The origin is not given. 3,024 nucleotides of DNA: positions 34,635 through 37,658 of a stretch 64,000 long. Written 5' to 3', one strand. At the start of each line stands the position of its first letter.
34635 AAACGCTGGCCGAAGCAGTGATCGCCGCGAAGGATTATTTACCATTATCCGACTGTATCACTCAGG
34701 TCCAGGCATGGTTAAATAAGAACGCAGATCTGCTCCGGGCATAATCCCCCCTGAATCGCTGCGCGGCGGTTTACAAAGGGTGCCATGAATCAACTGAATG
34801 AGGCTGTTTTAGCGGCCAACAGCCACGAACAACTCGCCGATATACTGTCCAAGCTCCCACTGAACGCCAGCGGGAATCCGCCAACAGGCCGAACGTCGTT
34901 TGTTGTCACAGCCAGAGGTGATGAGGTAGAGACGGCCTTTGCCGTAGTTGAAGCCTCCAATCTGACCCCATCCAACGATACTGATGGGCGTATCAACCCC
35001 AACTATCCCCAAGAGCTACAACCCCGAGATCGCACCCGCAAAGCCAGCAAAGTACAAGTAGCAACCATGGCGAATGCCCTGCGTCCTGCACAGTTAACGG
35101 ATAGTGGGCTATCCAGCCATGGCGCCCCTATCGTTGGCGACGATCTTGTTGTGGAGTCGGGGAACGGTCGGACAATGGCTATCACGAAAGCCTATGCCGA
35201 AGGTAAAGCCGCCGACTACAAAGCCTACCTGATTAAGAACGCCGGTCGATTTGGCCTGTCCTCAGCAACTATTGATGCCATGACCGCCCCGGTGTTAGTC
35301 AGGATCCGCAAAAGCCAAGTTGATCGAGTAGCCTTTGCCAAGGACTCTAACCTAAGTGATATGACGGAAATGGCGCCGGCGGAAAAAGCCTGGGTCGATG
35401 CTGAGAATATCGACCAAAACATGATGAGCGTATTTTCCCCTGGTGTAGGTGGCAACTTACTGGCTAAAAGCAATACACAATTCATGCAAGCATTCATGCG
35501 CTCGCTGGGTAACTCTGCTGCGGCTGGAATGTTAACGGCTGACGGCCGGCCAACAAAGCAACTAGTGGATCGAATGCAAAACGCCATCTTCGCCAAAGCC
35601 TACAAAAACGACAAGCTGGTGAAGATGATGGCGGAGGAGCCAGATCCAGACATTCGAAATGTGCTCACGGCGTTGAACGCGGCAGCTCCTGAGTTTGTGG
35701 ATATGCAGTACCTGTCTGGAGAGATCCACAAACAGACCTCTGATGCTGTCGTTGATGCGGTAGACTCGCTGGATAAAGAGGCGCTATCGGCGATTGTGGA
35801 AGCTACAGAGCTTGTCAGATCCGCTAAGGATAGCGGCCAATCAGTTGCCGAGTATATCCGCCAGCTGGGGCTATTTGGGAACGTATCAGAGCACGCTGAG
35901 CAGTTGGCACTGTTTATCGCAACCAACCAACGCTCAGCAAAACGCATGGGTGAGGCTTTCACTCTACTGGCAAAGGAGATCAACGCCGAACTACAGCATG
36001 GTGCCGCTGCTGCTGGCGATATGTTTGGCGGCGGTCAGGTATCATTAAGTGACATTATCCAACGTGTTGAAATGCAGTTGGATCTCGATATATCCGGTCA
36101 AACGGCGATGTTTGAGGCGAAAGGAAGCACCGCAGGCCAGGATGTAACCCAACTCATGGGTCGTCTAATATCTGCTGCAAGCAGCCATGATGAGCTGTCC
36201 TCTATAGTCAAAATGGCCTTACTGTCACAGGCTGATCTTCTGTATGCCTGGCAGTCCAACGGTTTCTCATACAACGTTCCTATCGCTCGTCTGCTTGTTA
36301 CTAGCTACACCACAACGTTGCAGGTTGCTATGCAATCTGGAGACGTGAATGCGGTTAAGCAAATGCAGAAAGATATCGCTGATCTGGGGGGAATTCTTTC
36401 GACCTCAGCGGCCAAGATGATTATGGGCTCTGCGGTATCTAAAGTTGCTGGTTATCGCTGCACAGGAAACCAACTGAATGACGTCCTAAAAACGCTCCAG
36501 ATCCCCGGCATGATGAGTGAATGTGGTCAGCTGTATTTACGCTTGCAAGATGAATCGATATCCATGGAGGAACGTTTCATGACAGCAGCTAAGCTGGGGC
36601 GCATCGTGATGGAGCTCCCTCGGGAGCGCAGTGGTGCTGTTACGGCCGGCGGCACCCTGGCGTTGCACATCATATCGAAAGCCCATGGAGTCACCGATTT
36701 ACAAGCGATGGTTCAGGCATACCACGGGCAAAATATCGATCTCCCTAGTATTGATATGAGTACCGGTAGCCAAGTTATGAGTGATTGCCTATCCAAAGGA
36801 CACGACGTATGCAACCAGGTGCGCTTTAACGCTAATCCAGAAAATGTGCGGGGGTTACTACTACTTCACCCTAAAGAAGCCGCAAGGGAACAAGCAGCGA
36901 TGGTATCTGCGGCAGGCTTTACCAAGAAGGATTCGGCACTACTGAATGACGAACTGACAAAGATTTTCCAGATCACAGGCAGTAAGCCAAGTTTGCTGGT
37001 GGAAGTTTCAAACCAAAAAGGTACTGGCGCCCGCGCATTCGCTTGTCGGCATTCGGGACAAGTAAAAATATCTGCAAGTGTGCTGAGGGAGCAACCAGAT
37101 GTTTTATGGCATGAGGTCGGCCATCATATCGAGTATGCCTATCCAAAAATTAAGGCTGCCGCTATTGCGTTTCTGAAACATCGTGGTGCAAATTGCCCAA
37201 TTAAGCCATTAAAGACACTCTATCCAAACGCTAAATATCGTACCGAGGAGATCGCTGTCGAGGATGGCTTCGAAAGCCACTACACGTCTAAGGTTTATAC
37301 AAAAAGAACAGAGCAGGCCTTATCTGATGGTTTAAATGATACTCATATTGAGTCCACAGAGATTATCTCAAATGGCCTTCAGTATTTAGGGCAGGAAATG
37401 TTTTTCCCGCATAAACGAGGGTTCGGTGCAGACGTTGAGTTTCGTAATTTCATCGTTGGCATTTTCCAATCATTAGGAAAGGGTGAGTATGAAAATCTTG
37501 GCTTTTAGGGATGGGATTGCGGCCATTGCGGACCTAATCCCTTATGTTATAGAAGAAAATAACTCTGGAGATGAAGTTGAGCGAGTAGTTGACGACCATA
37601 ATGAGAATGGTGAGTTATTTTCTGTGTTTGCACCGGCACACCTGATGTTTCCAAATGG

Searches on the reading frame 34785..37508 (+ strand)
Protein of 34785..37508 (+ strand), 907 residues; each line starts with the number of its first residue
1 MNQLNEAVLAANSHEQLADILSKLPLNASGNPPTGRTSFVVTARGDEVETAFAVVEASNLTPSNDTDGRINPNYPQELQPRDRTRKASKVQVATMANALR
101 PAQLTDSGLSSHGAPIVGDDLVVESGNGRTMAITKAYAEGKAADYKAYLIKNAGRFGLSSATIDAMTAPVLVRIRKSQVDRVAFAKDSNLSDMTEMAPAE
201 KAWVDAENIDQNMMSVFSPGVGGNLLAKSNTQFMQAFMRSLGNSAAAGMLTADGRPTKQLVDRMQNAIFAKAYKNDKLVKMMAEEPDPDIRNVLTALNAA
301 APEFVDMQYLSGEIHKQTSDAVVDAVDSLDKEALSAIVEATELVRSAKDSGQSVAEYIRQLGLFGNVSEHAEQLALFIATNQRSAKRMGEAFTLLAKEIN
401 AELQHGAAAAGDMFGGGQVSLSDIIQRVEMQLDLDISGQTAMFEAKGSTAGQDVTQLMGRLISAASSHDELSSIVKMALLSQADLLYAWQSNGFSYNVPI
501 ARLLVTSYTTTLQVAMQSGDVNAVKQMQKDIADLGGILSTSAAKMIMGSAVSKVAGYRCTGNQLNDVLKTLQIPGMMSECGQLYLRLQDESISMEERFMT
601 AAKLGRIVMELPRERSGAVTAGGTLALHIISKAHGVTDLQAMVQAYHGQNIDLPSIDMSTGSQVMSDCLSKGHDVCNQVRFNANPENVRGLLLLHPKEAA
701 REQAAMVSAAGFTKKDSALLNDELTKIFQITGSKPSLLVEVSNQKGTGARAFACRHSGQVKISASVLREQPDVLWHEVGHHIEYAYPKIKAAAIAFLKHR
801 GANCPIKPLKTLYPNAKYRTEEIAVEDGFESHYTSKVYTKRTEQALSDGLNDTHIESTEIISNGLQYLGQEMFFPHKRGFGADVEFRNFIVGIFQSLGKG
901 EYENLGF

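Call 10: search_protein_families(library=pfam, proteins=[window:34785-37508:+], max_evalue=0.001)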
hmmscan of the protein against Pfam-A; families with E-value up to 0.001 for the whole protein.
window:34785-37508:+ (907 aa): 2 families
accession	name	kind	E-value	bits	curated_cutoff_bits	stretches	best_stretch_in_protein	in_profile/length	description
PF18763.7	ddrB-ParB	-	2.2e-39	134.8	27.6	1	44-176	2-121/121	ddrB-like ParB superfamily domain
PF21983.2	NikA-like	-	0.00074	20.1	27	0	339-397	15-70/72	Mobilization protein NikA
